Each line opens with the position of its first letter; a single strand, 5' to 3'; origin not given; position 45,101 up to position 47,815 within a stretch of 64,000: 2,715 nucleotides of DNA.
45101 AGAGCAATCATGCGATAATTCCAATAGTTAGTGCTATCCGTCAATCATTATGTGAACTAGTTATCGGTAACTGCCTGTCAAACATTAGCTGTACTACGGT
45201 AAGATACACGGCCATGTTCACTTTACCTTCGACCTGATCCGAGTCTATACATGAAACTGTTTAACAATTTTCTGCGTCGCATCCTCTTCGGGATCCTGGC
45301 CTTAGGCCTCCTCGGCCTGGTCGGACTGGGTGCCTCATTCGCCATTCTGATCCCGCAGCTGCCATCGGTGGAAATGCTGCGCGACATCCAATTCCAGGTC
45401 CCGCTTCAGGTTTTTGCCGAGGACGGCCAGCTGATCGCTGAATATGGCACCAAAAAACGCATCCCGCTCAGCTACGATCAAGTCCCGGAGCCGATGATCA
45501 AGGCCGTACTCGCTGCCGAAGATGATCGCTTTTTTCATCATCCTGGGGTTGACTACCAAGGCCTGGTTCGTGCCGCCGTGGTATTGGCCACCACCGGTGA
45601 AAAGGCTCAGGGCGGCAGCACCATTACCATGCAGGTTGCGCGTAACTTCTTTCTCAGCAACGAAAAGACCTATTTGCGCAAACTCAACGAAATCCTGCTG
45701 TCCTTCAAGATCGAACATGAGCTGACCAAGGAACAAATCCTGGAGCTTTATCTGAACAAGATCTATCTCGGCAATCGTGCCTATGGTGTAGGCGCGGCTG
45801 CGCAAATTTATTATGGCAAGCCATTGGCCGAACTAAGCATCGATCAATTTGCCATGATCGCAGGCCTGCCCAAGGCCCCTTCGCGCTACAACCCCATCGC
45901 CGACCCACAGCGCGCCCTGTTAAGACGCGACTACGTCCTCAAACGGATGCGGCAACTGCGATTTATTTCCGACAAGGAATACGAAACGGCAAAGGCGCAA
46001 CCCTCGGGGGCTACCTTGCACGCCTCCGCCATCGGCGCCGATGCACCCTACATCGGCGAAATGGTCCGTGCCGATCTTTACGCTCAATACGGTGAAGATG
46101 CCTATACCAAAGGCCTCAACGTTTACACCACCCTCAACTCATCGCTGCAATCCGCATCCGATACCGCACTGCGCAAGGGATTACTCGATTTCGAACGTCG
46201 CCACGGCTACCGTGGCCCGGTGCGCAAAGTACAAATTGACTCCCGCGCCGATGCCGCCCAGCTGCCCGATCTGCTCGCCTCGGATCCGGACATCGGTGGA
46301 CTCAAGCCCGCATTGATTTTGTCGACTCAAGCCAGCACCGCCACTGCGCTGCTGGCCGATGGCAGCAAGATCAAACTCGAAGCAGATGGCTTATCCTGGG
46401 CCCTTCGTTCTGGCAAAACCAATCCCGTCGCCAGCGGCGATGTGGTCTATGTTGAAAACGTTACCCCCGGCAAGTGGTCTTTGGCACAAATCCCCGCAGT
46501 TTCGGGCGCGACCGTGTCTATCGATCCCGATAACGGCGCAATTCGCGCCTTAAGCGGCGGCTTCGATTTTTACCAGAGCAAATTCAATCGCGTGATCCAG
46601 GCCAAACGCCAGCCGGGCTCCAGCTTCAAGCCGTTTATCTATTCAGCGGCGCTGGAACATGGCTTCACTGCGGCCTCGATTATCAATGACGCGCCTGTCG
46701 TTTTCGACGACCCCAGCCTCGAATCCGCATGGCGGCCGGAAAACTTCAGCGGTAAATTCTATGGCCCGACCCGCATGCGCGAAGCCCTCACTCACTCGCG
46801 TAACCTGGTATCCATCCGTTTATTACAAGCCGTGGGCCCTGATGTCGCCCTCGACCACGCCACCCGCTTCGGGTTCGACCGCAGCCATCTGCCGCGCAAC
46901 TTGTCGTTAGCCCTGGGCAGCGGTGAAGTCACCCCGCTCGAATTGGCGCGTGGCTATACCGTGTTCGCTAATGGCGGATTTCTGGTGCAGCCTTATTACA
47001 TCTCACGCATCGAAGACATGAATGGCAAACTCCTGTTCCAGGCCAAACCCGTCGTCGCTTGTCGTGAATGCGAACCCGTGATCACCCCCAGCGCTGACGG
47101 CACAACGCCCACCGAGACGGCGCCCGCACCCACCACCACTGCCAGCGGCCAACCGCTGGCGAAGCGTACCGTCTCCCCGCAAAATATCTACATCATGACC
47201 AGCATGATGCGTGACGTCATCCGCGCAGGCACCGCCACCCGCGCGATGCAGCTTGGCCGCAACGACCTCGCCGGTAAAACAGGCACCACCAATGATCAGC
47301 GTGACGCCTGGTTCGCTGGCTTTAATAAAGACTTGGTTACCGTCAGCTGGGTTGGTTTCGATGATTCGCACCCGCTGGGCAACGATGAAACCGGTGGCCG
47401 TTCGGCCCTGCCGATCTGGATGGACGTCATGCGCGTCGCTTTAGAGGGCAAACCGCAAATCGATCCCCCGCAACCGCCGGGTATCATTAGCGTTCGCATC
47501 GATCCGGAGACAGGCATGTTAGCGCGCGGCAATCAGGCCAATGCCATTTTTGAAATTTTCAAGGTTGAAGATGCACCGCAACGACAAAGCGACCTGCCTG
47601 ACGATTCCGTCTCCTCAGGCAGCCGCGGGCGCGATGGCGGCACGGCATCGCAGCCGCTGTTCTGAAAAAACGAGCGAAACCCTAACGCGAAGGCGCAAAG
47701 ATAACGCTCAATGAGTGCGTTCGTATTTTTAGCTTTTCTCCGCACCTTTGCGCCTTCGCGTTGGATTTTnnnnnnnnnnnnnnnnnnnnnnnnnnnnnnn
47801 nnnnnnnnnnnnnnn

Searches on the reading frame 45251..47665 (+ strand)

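Call 82: search_protein_families(library=pfam, proteins=[window:45251-47665:+], max_evalue=0.00001)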
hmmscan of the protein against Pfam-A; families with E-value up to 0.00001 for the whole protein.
window:45251-47665:+ (804 aa): 3 families
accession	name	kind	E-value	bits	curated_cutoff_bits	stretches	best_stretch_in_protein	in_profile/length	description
PF00912.28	Transgly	-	1.6e-64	217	27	1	59-233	2-177/178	Transglycosylase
PF00905.27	Transpeptidase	-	3e-32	112.4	22.1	1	419-727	1-298/299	Penicillin binding protein transpeptidase domain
PF17092.11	PCB_OB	-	5.3e-20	72.7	27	1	320-417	1-111/111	Penicillin-binding protein OB-like domain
